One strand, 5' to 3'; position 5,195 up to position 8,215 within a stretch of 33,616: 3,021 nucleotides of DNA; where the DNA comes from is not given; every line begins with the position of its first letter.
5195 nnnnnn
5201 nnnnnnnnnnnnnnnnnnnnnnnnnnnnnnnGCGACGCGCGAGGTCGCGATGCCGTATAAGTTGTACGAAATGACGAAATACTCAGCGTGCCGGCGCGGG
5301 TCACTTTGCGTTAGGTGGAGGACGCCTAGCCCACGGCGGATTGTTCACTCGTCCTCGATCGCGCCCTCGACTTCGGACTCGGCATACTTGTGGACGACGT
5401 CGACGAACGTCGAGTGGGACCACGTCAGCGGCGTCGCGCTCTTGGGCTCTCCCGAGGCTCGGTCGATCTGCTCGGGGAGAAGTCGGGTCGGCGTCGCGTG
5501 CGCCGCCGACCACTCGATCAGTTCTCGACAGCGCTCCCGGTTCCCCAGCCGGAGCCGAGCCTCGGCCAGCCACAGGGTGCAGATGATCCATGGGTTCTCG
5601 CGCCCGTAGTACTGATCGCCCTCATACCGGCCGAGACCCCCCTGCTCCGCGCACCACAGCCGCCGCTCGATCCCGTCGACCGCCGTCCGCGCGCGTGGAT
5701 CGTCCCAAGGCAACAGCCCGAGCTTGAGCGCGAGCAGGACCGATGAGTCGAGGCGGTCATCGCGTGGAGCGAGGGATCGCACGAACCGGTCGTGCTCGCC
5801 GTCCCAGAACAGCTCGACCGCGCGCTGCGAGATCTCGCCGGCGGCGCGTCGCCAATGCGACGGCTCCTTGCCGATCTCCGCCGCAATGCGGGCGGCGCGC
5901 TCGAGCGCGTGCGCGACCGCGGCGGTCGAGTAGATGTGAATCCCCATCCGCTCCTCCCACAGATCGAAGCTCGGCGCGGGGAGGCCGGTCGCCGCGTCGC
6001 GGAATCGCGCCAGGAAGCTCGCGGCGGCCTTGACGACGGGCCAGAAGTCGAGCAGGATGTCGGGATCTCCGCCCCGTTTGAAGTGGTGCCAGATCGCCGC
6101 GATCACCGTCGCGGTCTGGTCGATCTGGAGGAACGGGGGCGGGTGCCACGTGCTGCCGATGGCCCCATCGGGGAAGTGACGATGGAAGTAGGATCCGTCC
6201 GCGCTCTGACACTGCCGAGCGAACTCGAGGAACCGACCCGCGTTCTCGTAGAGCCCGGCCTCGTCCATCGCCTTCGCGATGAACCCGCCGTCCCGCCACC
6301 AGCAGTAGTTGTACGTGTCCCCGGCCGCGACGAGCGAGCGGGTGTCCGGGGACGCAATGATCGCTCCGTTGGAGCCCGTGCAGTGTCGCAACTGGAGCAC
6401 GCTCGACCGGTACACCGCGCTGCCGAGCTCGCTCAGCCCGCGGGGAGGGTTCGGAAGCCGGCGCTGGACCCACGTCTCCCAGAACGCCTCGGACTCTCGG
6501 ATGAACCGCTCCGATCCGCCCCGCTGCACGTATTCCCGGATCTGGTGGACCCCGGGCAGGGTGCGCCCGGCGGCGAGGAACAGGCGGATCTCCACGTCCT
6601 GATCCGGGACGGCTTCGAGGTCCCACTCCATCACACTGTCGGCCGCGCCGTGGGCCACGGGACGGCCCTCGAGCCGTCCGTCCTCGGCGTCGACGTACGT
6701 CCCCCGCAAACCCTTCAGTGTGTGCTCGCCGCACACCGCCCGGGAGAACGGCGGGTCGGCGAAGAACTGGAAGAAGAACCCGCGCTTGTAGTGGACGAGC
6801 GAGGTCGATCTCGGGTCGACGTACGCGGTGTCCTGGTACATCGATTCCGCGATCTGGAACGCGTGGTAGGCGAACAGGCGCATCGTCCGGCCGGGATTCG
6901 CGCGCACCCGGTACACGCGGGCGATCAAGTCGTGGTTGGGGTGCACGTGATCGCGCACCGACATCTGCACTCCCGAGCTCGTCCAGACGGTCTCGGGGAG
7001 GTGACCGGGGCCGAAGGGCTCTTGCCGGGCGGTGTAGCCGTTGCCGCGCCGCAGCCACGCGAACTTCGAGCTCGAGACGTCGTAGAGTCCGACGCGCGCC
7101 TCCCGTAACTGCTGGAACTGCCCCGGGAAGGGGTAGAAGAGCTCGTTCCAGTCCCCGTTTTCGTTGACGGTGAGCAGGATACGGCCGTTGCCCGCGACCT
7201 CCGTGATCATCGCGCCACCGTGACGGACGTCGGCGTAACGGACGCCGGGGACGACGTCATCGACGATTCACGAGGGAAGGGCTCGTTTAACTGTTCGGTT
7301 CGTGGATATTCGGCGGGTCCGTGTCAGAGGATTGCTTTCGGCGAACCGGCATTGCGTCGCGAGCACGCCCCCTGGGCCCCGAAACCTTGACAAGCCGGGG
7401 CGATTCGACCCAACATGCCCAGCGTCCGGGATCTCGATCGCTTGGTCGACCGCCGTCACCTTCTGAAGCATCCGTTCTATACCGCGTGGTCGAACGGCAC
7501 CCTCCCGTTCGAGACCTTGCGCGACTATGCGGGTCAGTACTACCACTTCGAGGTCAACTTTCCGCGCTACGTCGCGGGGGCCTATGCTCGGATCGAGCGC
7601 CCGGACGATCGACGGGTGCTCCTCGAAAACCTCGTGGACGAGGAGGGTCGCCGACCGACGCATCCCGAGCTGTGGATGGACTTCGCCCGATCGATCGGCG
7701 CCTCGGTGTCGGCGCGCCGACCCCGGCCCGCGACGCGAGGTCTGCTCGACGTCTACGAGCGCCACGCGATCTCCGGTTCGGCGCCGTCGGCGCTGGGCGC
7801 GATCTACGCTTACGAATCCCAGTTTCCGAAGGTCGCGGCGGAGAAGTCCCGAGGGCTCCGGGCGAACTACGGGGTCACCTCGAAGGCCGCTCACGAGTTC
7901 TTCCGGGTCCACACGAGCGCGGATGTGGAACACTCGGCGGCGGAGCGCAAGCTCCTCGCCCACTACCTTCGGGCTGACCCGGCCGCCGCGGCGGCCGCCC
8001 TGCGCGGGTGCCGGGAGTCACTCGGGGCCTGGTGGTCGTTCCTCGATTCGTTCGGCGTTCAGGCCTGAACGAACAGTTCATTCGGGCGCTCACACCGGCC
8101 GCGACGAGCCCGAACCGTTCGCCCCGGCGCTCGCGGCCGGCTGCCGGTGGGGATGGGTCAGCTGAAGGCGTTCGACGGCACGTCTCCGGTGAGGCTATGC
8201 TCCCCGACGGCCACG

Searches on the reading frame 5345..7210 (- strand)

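Call 61: search_protein_families(library=pfam, proteins=[window:5345-7210:-], max_evalue=0.0001)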
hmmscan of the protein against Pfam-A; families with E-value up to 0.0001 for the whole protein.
window:5345-7210:- (621 aa): 1 family
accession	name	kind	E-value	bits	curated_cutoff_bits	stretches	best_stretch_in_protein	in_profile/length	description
PF00723.27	Glyco_hydro_15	-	1.1e-33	117.2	22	2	361-553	122-330/427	Glycosyl hydrolases family 15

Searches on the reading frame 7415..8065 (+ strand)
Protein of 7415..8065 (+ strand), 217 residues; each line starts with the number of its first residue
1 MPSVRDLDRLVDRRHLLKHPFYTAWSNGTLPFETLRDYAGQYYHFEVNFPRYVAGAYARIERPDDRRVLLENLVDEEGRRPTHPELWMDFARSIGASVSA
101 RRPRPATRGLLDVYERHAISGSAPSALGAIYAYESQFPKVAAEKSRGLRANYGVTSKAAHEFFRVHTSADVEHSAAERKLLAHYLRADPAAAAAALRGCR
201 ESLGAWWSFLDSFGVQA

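Call 61: search_protein_families(library=pfam, proteins=[window:7415-8065:+], max_evalue=0.0001)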
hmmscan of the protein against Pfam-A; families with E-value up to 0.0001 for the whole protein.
window:7415-8065:+ (217 aa): 2 families
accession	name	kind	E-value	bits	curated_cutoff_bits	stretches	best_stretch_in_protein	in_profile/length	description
PF14518.11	Haem_oxygenas_2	-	4.1e-28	98.8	28.9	1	36-207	1-177/177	Iron-containing redox enzyme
PF03070.21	TENA_THI-4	-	3.3e-18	66.7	22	1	16-196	11-189/210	TENA/THI-4/PQQC family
